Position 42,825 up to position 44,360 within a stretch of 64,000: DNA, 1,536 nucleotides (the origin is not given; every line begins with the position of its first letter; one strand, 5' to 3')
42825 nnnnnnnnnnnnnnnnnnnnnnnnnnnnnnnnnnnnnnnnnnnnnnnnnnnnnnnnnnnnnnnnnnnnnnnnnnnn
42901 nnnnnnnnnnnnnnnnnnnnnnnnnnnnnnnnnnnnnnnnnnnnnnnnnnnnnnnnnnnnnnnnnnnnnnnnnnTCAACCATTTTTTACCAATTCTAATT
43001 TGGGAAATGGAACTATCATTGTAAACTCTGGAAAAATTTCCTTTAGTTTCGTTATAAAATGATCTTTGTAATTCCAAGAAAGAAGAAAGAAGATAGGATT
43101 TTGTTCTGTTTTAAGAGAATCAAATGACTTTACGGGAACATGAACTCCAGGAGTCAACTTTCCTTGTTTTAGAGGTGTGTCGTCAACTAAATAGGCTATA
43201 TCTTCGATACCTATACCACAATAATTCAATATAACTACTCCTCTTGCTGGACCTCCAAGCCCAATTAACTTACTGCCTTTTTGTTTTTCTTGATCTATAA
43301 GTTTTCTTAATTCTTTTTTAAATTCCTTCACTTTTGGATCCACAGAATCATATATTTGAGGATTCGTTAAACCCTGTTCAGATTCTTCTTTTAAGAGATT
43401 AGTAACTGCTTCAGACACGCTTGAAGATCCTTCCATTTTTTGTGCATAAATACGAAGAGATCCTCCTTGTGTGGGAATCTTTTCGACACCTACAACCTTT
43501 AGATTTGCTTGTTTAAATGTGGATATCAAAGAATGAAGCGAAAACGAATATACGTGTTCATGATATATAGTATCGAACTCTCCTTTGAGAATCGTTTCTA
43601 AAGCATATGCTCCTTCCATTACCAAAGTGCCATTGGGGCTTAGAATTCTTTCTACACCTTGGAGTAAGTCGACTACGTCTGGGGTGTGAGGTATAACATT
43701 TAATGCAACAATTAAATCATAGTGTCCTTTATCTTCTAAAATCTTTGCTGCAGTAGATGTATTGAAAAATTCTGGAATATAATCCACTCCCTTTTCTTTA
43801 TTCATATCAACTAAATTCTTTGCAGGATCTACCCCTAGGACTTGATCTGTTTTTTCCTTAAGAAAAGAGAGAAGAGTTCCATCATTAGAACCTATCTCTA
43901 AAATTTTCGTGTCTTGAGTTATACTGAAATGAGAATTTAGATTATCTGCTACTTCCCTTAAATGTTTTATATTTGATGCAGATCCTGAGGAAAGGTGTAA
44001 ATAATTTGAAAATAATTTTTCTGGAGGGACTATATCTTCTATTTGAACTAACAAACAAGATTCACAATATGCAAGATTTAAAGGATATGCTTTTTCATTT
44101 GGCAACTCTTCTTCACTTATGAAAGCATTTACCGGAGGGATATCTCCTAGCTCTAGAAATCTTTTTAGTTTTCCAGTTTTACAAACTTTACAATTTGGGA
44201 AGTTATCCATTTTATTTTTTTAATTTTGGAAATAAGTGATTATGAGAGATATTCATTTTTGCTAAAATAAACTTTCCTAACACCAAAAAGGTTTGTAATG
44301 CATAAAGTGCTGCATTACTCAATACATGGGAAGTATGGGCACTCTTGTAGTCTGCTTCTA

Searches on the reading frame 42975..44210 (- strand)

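Call 7: search_protein_families(library=pfam, proteins=[window:42975-44210:-], max_evalue=0.001)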
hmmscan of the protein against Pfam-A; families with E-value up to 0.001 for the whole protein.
window:42975-44210:- (411 aa): 10 families
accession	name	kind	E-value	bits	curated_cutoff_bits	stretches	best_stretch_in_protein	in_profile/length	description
PF08484.17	Methyltransf_14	-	1.2e-40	139.3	23.5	1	246-401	1-158/160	C-methyltransferase C-terminal domain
PF08421.16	Methyltransf_13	-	2.1e-19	69.9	31.3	1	7-67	1-62/62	Putative zinc binding domain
PF13489.12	Methyltransf_23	-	3.4e-17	63.1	27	1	86-240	8-162/164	Methyltransferase domain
PF08242.18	Methyltransf_12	-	1.7e-14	54.7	30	1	104-196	1-98/98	Methyltransferase domain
PF08241.18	Methyltransf_11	-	9.7e-11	42.6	21.2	1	104-198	1-95/95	Methyltransferase domain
PF13649.12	Methyltransf_25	-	1.8e-08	35.4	27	1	103-194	1-97/97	Methyltransferase domain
PF13847.12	Methyltransf_31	-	1e-05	25.7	27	1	98-205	2-116/145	Methyltransferase domain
PF05219.18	DREV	-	0.00017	21.2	26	1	94-198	89-186/265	DREV methyltransferase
PF05891.18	Methyltransf_PK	-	0.00035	20.6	27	1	96-243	52-200/218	AdoMet dependent proline di-methyltransferase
PF08003.17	Methyltransf_9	-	0.00053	19.5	23.8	1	89-200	105-219/315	Protein of unknown function (DUF1698)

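Call 74: search_protein_families(library=ncbifam, proteins=[window:42975-44210:-], max_evalue=0.00001)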
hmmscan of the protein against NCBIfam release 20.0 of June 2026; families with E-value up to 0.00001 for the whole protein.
window:42975-44210:- (411 aa): 4 families
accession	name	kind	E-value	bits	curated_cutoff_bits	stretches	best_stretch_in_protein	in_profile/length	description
TIGR01983.1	UbiG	equivalog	3.5e-09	36.3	102.95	1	90-198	40-151/228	bifunctional 2-polyprenyl-6-hydroxyphenol methylase/3-demethylubiquinol 3-O-methyltransferase UbiG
NF045667.1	MTase_DVU1556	equivalog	2.8e-07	30.2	155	1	90-239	13-162/213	DVU_1556 family methyltransferase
TIGR00452.1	TIGR00452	equivalog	1e-06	27.8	275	1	90-200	108-221/316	tRNA 5-methoxyuridine(34)/uridine 5-oxyacetic acid(34) synthase CmoB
NF011650.0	PRK15068.1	equivalog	4.3e-06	25.8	209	1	89-200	112-227/324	tRNA 5-methoxyuridine(34)/uridine 5-oxyacetic acid(34) synthase CmoB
